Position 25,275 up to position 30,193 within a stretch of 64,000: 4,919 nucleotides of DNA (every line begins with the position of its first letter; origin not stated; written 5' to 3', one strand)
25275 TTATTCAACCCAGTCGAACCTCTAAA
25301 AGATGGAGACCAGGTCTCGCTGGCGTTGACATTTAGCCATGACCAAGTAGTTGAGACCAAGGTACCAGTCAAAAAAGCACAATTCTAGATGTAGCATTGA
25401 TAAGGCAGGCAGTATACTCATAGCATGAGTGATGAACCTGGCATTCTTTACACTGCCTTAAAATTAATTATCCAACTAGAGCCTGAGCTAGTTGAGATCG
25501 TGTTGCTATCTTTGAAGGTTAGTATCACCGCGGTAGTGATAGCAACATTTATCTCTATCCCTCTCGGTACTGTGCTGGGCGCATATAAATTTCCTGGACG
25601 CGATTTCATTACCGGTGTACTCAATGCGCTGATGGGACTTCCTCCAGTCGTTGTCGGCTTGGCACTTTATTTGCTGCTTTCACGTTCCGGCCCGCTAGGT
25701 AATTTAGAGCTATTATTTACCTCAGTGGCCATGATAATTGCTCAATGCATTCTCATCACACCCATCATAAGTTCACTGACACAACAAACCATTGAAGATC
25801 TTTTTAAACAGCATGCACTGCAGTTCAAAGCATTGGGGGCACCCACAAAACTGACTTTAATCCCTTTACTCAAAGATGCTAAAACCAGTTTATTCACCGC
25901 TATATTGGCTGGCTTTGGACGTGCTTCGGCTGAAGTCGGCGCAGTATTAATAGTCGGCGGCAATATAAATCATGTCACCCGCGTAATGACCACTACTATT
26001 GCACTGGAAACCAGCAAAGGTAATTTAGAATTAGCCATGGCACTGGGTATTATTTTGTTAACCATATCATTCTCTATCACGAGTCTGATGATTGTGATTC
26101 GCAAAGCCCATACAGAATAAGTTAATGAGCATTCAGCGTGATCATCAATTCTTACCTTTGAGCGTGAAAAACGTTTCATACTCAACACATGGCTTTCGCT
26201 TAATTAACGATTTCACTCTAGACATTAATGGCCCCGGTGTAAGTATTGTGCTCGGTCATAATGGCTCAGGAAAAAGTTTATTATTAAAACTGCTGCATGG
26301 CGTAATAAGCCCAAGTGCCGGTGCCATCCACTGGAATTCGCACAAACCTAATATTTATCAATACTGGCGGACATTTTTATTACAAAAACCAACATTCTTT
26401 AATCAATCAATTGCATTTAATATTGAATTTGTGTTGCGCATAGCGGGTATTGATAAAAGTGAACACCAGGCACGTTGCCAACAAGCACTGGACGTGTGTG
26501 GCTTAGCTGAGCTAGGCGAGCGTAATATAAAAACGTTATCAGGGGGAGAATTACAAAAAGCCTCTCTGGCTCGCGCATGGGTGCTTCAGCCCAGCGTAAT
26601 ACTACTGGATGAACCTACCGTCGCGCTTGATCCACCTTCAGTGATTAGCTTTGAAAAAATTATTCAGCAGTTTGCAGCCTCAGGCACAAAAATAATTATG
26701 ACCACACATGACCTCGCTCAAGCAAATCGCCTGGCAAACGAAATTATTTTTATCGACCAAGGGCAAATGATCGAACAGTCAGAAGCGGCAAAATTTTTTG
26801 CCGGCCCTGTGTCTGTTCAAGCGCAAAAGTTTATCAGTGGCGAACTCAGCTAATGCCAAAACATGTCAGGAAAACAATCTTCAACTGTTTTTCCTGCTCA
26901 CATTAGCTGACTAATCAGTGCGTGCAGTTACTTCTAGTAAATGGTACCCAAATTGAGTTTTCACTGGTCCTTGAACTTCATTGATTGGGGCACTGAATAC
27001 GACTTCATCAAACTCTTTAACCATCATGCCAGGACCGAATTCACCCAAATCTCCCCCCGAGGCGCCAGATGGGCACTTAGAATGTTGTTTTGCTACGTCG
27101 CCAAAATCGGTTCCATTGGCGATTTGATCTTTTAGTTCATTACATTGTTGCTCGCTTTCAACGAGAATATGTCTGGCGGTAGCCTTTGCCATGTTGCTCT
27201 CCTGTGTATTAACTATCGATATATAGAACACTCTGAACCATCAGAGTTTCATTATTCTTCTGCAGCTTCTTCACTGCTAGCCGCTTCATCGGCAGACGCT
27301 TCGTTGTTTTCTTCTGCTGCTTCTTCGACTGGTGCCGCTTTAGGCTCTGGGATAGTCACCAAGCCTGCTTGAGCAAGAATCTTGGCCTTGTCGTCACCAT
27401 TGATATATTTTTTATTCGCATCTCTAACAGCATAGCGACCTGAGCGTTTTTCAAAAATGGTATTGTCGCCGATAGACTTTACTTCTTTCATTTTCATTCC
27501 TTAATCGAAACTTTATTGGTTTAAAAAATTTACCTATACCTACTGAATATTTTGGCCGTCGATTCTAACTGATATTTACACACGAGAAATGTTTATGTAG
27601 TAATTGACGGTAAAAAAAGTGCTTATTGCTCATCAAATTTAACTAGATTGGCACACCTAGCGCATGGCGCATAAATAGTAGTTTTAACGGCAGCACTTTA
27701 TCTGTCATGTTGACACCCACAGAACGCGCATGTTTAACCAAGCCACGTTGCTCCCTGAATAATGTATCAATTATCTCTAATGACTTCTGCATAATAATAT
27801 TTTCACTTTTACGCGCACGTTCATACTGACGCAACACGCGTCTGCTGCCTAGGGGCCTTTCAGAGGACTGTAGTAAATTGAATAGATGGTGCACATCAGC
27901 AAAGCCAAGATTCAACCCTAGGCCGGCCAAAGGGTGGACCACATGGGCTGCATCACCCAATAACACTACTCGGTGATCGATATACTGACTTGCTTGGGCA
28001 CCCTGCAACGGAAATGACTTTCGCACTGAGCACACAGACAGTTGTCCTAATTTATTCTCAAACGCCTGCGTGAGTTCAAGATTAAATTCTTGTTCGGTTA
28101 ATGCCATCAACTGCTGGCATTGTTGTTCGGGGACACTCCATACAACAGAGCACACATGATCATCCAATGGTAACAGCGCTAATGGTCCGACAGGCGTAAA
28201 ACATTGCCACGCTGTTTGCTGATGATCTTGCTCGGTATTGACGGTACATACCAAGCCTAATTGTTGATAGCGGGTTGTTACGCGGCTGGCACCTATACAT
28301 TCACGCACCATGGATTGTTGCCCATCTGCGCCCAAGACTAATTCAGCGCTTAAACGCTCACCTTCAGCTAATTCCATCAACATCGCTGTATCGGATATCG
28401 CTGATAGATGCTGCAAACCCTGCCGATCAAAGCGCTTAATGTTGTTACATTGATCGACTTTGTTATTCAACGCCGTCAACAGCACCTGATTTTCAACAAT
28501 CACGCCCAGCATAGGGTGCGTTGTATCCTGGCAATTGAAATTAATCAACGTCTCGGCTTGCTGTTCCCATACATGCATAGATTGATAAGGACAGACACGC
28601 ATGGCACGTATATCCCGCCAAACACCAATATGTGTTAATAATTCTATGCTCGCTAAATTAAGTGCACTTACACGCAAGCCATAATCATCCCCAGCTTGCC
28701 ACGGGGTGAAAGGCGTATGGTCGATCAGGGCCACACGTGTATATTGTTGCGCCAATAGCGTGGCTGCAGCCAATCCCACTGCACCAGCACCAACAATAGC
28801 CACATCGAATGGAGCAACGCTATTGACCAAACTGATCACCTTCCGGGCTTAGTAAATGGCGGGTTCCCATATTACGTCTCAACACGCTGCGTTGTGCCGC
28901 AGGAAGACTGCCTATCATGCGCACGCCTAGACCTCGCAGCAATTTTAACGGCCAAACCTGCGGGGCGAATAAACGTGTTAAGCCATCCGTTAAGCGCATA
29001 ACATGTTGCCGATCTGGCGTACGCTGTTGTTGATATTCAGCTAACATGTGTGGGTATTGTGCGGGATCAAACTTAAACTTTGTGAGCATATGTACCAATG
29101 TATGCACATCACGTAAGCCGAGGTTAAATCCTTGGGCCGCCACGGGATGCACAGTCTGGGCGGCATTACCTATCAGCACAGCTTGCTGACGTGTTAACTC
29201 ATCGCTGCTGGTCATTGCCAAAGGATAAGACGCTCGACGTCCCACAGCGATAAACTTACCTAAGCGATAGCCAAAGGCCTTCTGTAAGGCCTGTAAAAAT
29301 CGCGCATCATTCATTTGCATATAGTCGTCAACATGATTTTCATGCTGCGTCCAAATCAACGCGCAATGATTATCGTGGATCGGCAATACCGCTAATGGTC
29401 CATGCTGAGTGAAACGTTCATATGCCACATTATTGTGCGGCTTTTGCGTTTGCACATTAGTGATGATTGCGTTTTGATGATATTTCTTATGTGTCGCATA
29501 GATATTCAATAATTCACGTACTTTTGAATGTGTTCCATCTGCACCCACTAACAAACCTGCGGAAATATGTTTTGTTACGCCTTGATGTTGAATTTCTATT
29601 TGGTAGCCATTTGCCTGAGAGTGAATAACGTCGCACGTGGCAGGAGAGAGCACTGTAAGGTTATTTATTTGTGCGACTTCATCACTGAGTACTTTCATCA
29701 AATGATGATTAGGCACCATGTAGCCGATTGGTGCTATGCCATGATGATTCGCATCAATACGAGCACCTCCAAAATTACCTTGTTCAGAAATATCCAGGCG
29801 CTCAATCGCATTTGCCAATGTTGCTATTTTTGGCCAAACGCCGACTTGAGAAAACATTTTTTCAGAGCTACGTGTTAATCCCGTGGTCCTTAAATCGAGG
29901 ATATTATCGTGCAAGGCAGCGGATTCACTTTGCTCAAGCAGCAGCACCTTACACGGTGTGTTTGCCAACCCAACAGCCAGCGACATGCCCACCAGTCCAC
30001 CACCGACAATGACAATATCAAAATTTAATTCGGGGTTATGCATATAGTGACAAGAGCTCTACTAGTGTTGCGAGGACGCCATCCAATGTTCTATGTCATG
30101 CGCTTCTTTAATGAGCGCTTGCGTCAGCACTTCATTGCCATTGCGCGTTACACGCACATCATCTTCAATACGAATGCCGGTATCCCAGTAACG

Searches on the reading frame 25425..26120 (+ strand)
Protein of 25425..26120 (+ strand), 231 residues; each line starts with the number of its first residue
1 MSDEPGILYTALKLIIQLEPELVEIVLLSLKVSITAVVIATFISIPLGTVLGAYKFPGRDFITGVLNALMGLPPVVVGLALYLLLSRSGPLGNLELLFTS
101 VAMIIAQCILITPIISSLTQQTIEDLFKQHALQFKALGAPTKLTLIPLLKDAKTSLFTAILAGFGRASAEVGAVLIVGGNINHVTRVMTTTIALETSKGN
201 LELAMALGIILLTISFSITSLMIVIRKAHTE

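Call 23: search_protein_families(library=ncbifam, proteins=[window:25425-26120:+], max_evalue=0.00001)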
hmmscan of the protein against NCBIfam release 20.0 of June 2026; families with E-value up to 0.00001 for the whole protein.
window:25425-26120:+ (231 aa): 10 families
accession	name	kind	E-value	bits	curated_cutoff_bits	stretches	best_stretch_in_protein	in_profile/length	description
NF038017.1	ABC_perm1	subfamily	1.2e-72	243.8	100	1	29-212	1-184/184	ABC transporter permease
NF041773.1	tung_perm_TupB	equivalog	1.4e-46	159.1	320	1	9-223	9-223/230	tungstate ABC transporter permease TupB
TIGR02141.1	modB_ABC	equivalog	1.2e-24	87.1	182.6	1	27-226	1-206/208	molybdate ABC transporter permease subunit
TIGR01581.1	Mo_ABC_porter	hypoth_equivalog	1.3e-23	83.7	210.3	1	19-216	16-220/225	ABC transporter permease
TIGR00969.1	3a0106s02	subfamily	4e-19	69.1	240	1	19-218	56-262/272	sulfate ABC transporter permease subunit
TIGR02139.1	permease_CysT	equivalog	8.5e-18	64.9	246.1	1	16-225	42-258/265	sulfate ABC transporter permease subunit CysT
NF006939.0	PRK09421.1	equivalog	2.7e-15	56.4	262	1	17-223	3-216/230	molybdate ABC transporter permease subunit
TIGR02140.1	permease_CysW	equivalog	1.9e-13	50.5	329.1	1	19-222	42-252/261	sulfate ABC transporter permease subunit CysW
NF008208.0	PRK10971.1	equivalog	1.9e-12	47.2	415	1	19-219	53-260/277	sulfate/thiosulfate ABC transporter permease CysT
NF040839.1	tungstate_WtpB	equivalog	1.8e-10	40.9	340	1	19-227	39-249/251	tungstate ABC transporter permease WtpB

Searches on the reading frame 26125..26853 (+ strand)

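Call 23: search_protein_families(library=ncbifam, proteins=[window:26125-26853:+], max_evalue=0.00001)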
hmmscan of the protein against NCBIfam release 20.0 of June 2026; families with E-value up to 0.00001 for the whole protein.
window:26125-26853:+ (242 aa): 185 families (the best 25 are shown)
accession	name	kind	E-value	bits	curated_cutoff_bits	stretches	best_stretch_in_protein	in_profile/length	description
TIGR00972.1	3a0107s01c2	equivalog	3.7e-37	128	343.2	1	13-241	3-247/248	phosphate ABC transporter ATP-binding protein PstB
NF010068.0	PRK13548.1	equivalog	4e-36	124.5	261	1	12-223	6-229/261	heme ABC transporter ATP-binding protein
TIGR01188.1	drrA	subfamily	2.4e-33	115.8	312.45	1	24-219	6-206/302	daunorubicin resistance ABC transporter, ATP-binding protein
NF040840.2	tungstate_WtpC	equivalog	1e-32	113.8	440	1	12-238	2-232/347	tungstate ABC transporter ATP-binding protein WtpC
TIGR02673.1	FtsE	equivalog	2e-32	112.6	264.85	1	18-214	8-214/214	cell division ATP-binding protein FtsE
TIGR04520.1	ECF_ATPase_1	equivalog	3.2e-32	112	315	1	14-227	3-226/269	energy-coupling factor transporter ATPase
NF040873.1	AztA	equivalog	5.6e-32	110.9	220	1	25-207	6-189/191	zinc ABC transporter ATP-binding protein AztA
TIGR04521.1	ECF_ATPase_2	equivalog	7.6e-32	110.5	330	1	24-231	18-239/279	energy-coupling factor transporter ATPase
NF008428.0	PRK11264.1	equivalog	1.5e-31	109.5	406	1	13-238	5-245/250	L-cystine ABC transporter ATP-binding protein TcyN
TIGR03873.1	F420-0_ABC_ATP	hypoth_equivalog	1.6e-31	109.5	372.4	2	108-220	108-220/256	putative F420-0 ABC transporter ATP-binding protein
NF041774.1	tung_ATPbind_TupC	equivalog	2.9e-30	105.3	400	1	13-218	2-210/319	tungstate ABC transporter ATP-binding protein TupC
NF007908.0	PRK10619.1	equivalog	5.2e-30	104.5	466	1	100-241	114-256/257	histidine ABC transporter ATP-binding protein HisP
TIGR02857.1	CydD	equivalog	6.6e-30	104.5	435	1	8-203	318-523/529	thiol reductant ABC exporter subunit CydD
NF008338.0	PRK11124.1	equivalog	8.8e-30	104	369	1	100-237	104-240/242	arginine ABC transporter ATP-binding protein ArtP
TIGR00968.1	3a0106s01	subfamily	1.6e-29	103.1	342.75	1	13-237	2-231/237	sulfate ABC transporter ATP-binding protein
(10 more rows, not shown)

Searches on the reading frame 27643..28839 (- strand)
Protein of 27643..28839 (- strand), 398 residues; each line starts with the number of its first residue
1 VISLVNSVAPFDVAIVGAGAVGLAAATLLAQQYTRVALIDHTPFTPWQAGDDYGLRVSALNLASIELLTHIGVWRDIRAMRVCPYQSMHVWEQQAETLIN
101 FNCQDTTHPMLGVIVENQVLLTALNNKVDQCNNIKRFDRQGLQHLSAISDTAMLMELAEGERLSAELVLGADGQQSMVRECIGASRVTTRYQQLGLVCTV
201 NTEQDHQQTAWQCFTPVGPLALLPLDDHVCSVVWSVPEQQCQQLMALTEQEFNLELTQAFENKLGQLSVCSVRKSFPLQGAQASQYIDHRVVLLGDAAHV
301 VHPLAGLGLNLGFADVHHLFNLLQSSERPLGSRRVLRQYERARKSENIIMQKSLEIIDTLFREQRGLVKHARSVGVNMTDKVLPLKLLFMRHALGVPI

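Call 23: search_protein_families(library=ncbifam, proteins=[window:27643-28839:-], max_evalue=0.00001)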
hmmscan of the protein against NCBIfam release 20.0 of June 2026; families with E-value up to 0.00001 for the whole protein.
window:27643-28839:- (398 aa): 59 families (the best 25 are shown)
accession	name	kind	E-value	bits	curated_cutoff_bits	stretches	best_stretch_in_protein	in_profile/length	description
TIGR01988.1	Ubi-OHases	subfamily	1.1e-117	393.2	224.65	1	12-395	1-387/387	ubiquinone biosynthesis hydroxylase, UbiH/UbiF/VisC/COQ6 family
NF005949.0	PRK08013.1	equivalog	1.3e-97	327.4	620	1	10-396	3-392/401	FAD-dependent 2-octaprenylphenol hydroxylase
TIGR01984.1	UbiH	equivalog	3.4e-94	315.8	392.2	1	12-395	1-382/382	2-octaprenyl-6-methoxyphenyl hydroxylase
NF005788.0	PRK07608.1-3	equivalog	2.7e-93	312.8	478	1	11-395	3-387/388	UbiH/UbiF family hydroxylase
NF006461.0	PRK08850.1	equivalog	2.1e-92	309.9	633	1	11-396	5-392/405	FAD-dependent 2-octaprenylphenol hydroxylase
NF005951.1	PRK08020.1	equivalog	4.7e-92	308.8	590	1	11-396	3-388/388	3-demethoxyubiquinol 3-hydroxylase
NF006460.0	PRK08849.1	equivalog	4.1e-88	295.8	598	1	10-396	5-386/386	2-octaprenyl-3-methyl-6-methoxy-1,4-benzoquinol hydroxylase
NF006448.0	PRK08773.1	equivalog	4.5e-86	288.9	614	1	11-396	7-392/393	UbiH/UbiF family hydroxylase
TIGR01989.1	COQ6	equivalog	1.1e-85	288.3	489.3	2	11-266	1-274/437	ubiquinone biosynthesis monooxygenase COQ6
NF004318.0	PRK05714.1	equivalog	1.4e-83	280.9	653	1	12-396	6-397/407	2-octaprenyl-3-methyl-6-methoxy-1,4-benzoquinol hydroxylase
NF005612.0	PRK07364.1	equivalog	2.1e-83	280.1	487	1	9-395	17-403/415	FAD-dependent hydroxylase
NF006593.0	PRK09126.1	equivalog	3.4e-77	259.9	420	1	11-391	5-386/393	5-demethoxyubiquinol-8 5-hydroxylase UbiM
NF005691.0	PRK07494.1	equivalog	1.4e-76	257.6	459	1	8-396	6-388/404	UbiH/UbiF family hydroxylase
NF004356.0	PRK05732.1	equivalog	2.1e-74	250.7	384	1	11-396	4-392/395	2-octaprenyl-6-methoxyphenyl hydroxylase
NF005599.0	PRK07333.1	equivalog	5.9e-74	249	549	1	8-396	10-401/414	ubiquinone biosynthesis hydroxylase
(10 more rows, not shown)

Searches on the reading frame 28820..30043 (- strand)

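Call 23: search_protein_families(library=ncbifam, proteins=[window:28820-30043:-], max_evalue=0.00001)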
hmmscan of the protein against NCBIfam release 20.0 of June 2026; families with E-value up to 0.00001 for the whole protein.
window:28820-30043:- (407 aa): 56 families (the best 25 are shown)
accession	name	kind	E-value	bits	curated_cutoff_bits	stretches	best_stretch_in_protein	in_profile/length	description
TIGR01984.1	UbiH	equivalog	3.5e-119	398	392.2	1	9-393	1-382/382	2-octaprenyl-6-methoxyphenyl hydroxylase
NF004356.0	PRK05732.1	equivalog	9.4e-119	396.7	384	1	7-395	3-393/395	2-octaprenyl-6-methoxyphenyl hydroxylase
TIGR01988.1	Ubi-OHases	subfamily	3e-113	378.5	224.65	1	9-393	1-387/387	ubiquinone biosynthesis hydroxylase, UbiH/UbiF/VisC/COQ6 family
NF005612.0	PRK07364.1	equivalog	3.5e-84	282.7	487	1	4-393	15-403/415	FAD-dependent hydroxylase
NF005421.0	PRK06996.1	equivalog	9.2e-82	275.2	450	1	4-392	8-393/398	UbiH/UbiF/VisC/COQ6 family ubiquinone biosynthesis hydroxylase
NF005788.0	PRK07608.1-3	equivalog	5e-75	252.7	478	1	7-392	2-386/388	UbiH/UbiF family hydroxylase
NF006461.0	PRK08850.1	equivalog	6.8e-75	252.2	633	1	7-395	4-393/405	FAD-dependent 2-octaprenylphenol hydroxylase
NF005691.0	PRK07494.1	equivalog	9.5e-71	238.5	459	1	6-393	7-387/404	UbiH/UbiF family hydroxylase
NF006593.0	PRK09126.1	equivalog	4.1e-70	236.6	420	1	7-390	4-387/393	5-demethoxyubiquinol-8 5-hydroxylase UbiM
NF005951.1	PRK08020.1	equivalog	9e-70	235.4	590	1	7-391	2-385/388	3-demethoxyubiquinol 3-hydroxylase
NF005599.0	PRK07333.1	equivalog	1.4e-68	231.3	549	1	7-394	12-401/414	ubiquinone biosynthesis hydroxylase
NF005949.0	PRK08013.1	equivalog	4.6e-68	230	620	1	7-396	3-394/401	FAD-dependent 2-octaprenylphenol hydroxylase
TIGR01989.1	COQ6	equivalog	1.7e-62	211.8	489.3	2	8-258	1-269/437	ubiquinone biosynthesis monooxygenase COQ6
NF006460.0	PRK08849.1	equivalog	6.4e-62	209.6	598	1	7-393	5-385/386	2-octaprenyl-3-methyl-6-methoxy-1,4-benzoquinol hydroxylase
NF006448.0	PRK08773.1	equivalog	7.3e-62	209.2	614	1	7-393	6-391/393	UbiH/UbiF family hydroxylase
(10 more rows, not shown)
